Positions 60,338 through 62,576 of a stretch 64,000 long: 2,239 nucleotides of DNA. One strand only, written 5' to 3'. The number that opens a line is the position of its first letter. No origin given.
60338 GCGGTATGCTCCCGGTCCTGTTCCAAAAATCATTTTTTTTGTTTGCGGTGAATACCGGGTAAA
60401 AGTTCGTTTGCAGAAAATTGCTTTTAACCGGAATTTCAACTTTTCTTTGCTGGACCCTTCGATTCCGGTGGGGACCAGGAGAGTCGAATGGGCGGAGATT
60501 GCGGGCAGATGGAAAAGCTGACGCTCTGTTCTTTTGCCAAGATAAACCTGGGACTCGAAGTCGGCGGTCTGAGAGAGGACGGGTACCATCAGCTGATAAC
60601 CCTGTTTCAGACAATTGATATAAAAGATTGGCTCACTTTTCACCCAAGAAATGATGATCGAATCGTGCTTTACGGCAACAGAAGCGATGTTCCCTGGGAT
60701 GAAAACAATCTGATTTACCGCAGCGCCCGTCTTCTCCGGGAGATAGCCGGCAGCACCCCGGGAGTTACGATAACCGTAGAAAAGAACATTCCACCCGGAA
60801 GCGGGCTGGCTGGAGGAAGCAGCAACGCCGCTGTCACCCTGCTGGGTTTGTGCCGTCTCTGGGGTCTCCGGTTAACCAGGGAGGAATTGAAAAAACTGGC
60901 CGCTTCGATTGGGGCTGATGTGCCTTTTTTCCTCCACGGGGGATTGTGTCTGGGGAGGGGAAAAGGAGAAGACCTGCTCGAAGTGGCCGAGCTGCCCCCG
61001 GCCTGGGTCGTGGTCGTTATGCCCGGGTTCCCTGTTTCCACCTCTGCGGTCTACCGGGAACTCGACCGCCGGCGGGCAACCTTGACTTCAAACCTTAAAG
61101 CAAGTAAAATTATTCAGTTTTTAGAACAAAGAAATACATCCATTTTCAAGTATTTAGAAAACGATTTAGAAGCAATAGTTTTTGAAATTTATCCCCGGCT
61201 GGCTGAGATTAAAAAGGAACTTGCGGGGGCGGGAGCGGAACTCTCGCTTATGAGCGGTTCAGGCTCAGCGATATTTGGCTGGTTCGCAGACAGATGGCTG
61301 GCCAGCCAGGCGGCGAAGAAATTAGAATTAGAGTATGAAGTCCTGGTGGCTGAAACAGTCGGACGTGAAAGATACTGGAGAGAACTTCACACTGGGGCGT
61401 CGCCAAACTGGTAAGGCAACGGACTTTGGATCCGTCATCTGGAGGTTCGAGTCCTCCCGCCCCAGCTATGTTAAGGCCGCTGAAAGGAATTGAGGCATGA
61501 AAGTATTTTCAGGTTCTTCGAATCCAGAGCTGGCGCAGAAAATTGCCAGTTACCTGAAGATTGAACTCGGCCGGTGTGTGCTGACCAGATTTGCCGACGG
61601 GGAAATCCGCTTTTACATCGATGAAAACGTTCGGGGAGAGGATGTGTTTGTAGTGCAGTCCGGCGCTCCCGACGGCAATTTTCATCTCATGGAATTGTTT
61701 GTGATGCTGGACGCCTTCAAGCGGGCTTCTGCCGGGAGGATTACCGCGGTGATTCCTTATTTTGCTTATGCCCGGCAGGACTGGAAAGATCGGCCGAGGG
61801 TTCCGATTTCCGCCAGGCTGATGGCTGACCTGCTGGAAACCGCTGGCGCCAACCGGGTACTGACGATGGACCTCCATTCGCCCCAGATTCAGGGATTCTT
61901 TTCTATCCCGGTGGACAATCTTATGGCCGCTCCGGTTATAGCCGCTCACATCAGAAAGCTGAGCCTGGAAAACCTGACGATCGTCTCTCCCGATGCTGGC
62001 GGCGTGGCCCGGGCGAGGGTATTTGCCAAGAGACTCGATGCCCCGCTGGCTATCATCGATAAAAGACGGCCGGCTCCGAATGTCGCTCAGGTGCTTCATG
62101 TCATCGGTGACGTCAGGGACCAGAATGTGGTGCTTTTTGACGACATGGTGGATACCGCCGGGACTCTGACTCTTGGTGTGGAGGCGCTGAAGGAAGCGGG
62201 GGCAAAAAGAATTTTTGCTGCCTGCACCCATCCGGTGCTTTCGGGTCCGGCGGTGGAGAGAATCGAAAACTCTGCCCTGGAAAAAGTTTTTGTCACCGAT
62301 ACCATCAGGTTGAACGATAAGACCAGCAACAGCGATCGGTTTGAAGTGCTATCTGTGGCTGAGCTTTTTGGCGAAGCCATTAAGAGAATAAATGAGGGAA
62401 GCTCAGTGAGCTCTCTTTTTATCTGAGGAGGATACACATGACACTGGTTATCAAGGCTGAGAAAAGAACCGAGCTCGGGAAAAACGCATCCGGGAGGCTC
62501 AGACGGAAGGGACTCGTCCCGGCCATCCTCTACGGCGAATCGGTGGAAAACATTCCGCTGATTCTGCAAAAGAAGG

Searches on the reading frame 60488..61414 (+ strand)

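Call 51: search_protein_families(library=pfam, proteins=[window:60488-61414:+], max_evalue=0.00001)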
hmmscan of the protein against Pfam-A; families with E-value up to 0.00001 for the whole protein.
window:60488-61414:+ (308 aa): 2 families
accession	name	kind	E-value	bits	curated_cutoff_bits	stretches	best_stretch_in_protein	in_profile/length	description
PF00288.32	GHMP_kinases_N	-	1.6e-20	73.6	22.3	1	74-152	1-87/87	GHMP kinases N terminal domain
PF08544.19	GHMP_kinases_C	-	4.8e-09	36.9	21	1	212-281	6-81/85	GHMP kinases C terminal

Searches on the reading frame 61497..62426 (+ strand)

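Call 51: search_protein_families(library=pfam, proteins=[window:61497-62426:+], max_evalue=0.00001)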
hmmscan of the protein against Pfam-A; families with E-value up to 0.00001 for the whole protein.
window:61497-62426:+ (309 aa): 3 families
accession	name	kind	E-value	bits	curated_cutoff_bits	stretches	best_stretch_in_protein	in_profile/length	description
PF13793.12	Pribosyltran_N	-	1.9e-52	176.5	25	1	1-117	1-117/117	N-terminal domain of ribose phosphate pyrophosphokinase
PF14572.12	Pribosyl_synth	-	2.4e-23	83.5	27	1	199-308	74-183/184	Phosphoribosyl synthetase-associated domain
PF00156.33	Pribosyltran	-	1.1e-18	67.5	26.3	1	149-251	20-130/158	Phosphoribosyl transferase domain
